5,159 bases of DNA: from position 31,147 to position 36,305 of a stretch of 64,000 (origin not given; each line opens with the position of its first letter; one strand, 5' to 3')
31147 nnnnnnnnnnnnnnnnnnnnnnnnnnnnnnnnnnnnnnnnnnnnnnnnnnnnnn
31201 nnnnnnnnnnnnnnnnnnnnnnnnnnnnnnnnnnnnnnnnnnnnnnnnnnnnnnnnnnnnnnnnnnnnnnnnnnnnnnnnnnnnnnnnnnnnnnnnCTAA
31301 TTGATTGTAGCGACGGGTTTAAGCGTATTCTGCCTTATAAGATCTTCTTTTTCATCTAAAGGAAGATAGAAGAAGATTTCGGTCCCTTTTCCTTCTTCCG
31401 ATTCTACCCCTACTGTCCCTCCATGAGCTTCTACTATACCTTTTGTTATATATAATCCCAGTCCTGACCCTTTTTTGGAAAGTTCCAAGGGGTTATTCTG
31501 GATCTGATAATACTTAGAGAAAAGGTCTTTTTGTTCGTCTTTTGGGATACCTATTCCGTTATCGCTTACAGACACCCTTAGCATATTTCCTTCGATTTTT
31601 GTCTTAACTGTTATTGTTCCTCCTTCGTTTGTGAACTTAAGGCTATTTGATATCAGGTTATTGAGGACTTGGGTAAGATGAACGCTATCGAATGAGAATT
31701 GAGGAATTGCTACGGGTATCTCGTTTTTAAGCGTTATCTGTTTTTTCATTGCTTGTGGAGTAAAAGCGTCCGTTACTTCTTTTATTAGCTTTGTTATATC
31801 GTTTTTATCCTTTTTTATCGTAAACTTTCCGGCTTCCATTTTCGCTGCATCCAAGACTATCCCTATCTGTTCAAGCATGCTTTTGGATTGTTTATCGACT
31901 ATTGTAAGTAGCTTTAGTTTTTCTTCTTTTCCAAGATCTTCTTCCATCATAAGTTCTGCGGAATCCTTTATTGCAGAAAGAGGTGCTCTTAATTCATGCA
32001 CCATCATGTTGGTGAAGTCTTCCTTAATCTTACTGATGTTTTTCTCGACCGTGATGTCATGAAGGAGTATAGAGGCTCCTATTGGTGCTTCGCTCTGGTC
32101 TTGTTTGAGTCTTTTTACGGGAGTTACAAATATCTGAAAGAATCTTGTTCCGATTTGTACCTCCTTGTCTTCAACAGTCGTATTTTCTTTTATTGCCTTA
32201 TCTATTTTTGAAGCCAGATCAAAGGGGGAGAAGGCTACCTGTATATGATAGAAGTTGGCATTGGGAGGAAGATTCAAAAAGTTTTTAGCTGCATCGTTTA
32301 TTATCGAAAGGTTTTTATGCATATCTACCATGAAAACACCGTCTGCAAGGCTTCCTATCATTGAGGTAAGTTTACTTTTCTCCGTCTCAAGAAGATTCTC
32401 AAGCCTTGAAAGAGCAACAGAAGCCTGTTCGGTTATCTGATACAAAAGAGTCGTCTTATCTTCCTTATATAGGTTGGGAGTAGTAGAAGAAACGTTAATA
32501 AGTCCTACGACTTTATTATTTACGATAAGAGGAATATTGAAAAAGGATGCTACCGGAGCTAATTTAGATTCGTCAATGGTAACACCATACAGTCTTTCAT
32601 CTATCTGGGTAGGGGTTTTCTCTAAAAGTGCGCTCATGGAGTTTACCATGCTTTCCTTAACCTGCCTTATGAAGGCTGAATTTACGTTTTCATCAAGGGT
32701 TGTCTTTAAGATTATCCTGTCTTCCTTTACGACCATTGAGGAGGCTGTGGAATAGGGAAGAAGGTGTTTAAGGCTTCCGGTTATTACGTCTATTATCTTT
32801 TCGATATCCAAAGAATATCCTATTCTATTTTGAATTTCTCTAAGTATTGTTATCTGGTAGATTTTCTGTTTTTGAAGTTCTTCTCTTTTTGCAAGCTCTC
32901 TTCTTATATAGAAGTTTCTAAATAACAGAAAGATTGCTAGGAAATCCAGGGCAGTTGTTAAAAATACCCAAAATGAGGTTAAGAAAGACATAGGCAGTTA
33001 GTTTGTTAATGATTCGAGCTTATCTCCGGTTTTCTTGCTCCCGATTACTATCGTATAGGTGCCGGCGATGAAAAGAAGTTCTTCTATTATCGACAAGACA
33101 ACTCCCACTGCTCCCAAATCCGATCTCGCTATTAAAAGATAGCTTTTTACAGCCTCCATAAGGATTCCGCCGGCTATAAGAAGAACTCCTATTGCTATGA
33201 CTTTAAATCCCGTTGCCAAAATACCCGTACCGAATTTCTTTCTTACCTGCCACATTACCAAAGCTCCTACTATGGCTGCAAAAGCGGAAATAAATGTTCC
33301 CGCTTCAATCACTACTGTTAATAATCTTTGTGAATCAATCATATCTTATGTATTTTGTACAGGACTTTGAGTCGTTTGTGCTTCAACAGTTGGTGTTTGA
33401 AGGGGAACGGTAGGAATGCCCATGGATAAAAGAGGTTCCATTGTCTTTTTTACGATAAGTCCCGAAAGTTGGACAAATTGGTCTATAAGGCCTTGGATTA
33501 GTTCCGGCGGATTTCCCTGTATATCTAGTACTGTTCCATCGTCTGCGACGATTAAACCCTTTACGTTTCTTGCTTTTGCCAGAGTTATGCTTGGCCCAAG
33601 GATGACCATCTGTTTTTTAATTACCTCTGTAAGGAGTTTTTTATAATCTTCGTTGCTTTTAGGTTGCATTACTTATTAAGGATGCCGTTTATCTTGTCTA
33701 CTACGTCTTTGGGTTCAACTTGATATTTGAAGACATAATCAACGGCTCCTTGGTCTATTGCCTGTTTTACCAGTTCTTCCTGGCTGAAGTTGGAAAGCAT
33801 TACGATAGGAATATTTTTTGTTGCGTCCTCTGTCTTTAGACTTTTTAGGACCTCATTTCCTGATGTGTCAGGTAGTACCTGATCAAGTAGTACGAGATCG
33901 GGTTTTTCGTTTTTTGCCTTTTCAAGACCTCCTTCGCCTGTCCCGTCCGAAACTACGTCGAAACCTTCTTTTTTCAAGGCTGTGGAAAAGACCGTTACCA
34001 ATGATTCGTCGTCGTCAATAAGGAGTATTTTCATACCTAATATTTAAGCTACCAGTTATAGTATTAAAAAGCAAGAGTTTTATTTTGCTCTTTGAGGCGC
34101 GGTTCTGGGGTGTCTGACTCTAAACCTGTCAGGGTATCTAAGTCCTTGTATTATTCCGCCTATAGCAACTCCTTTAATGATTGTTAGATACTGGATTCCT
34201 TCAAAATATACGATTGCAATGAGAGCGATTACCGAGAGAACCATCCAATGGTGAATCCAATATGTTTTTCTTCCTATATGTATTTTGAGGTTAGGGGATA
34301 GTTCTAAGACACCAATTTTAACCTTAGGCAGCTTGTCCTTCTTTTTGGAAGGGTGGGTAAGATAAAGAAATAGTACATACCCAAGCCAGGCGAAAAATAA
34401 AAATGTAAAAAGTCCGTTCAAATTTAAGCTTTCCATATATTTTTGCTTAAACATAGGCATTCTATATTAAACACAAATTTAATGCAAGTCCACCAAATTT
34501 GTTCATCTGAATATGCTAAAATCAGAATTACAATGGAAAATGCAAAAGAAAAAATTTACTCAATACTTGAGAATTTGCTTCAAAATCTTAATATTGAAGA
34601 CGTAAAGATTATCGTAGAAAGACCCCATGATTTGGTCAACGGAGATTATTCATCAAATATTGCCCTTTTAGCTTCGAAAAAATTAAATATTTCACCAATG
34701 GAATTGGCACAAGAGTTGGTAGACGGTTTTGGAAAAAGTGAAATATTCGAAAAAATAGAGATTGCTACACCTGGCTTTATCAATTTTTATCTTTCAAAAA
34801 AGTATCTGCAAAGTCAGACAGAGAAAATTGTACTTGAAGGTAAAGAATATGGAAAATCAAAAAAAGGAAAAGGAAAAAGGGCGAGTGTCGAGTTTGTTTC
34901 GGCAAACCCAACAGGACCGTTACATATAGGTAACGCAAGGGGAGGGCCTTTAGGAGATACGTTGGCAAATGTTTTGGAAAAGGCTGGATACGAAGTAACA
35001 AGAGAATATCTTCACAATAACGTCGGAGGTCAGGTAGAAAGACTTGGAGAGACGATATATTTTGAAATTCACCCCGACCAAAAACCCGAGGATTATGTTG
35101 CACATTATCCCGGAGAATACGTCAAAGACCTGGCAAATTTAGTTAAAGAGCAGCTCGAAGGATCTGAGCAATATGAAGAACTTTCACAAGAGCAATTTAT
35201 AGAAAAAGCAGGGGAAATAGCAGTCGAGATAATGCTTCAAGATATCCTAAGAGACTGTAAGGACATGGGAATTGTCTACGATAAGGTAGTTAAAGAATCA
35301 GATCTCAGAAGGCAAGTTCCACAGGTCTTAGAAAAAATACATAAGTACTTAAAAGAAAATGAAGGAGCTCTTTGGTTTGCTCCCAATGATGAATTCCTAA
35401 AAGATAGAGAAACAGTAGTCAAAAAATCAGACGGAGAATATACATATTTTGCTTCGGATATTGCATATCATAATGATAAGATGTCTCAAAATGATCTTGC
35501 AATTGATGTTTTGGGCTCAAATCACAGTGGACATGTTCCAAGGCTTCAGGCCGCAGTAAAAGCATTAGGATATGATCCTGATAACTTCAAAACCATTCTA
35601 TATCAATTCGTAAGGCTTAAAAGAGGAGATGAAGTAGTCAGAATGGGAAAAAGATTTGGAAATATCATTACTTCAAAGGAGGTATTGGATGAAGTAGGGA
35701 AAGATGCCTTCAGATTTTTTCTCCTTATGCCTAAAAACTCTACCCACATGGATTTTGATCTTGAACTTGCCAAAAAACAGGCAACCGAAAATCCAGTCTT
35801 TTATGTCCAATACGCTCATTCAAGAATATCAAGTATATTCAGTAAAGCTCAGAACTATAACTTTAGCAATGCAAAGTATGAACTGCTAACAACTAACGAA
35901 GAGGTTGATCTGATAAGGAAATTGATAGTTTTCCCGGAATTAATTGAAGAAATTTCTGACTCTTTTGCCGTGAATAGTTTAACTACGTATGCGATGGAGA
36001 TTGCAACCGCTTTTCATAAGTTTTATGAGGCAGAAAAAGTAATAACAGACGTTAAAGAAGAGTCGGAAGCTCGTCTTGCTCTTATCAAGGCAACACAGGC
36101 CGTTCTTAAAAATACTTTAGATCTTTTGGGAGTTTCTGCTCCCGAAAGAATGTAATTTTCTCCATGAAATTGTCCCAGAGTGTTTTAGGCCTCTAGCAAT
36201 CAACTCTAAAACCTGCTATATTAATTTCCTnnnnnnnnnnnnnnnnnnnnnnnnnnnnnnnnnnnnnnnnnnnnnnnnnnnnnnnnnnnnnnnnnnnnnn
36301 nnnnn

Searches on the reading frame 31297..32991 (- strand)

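Call 7: search_protein_families(library=pfam, proteins=[window:31297-32991:-], max_evalue=0.001)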
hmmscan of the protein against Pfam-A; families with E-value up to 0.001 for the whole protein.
window:31297-32991:- (564 aa): 5 families
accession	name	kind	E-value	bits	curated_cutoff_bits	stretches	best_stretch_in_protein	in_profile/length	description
PF02518.31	HATPase_c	-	7e-30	104.2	26.4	1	435-546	2-110/111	Histidine kinase-, DNA gyrase B-, and HSP90-like ATPase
PF00512.31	HisKA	-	3.6e-11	43.4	26.9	1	323-388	2-66/66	His Kinase A (phospho-acceptor) domain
PF13185.12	GAF_2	-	1.2e-07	32.4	28.6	1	61-194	2-135/136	GAF domain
PF01590.32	GAF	-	5.8e-05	24.1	22.4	1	62-194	1-133/133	GAF domain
PF13589.12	HATPase_c_3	-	0.00065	20.2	25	0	440-511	4-77/137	Histidine kinase-, DNA gyrase B-, and HSP90-like ATPase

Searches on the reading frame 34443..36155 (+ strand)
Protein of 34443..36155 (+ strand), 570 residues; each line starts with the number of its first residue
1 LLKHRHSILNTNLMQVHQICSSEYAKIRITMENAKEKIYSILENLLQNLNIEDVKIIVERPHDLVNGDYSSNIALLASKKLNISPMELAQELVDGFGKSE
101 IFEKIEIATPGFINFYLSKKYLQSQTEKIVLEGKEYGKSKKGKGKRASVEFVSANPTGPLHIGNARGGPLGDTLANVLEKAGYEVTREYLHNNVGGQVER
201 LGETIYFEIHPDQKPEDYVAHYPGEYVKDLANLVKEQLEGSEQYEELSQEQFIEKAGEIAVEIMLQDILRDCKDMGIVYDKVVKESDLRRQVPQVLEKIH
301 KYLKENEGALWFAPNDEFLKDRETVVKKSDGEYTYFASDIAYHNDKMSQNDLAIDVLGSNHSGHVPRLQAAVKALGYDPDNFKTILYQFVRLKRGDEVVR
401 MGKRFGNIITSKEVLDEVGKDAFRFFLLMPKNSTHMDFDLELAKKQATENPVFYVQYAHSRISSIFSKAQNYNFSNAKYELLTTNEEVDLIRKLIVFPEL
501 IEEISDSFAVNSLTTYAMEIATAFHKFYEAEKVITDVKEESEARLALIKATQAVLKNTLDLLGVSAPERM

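Call 74: search_protein_families(library=pfam, proteins=[window:34443-36155:+], max_evalue=0.0001)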
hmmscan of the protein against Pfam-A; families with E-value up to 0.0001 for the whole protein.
window:34443-36155:+ (570 aa): 5 families
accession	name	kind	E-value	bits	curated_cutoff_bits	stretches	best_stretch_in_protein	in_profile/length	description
PF05746.21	DALR_1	-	5.7e-34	117.2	22.3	1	455-570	1-117/117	DALR anticodon binding domain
PF03485.21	Arg_tRNA_synt_N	-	5.3e-20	72.3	21.5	1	36-117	5-85/85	Arginyl tRNA synthetase N terminal domain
PF00750.26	tRNA-synt_1d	-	6.5e-20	71.8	23.3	1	128-434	4-312/349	tRNA synthetases class I (R), catalytic domain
PF00133.28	tRNA-synt_1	-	1.5e-06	27.7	22.7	0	394-437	369-412/414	tRNA synthetases class I (I, L, M and V)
PF01406.26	tRNA-synt_1e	-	0.0001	22.3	27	0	400-443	253-296/301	tRNA synthetases class I (C) catalytic domain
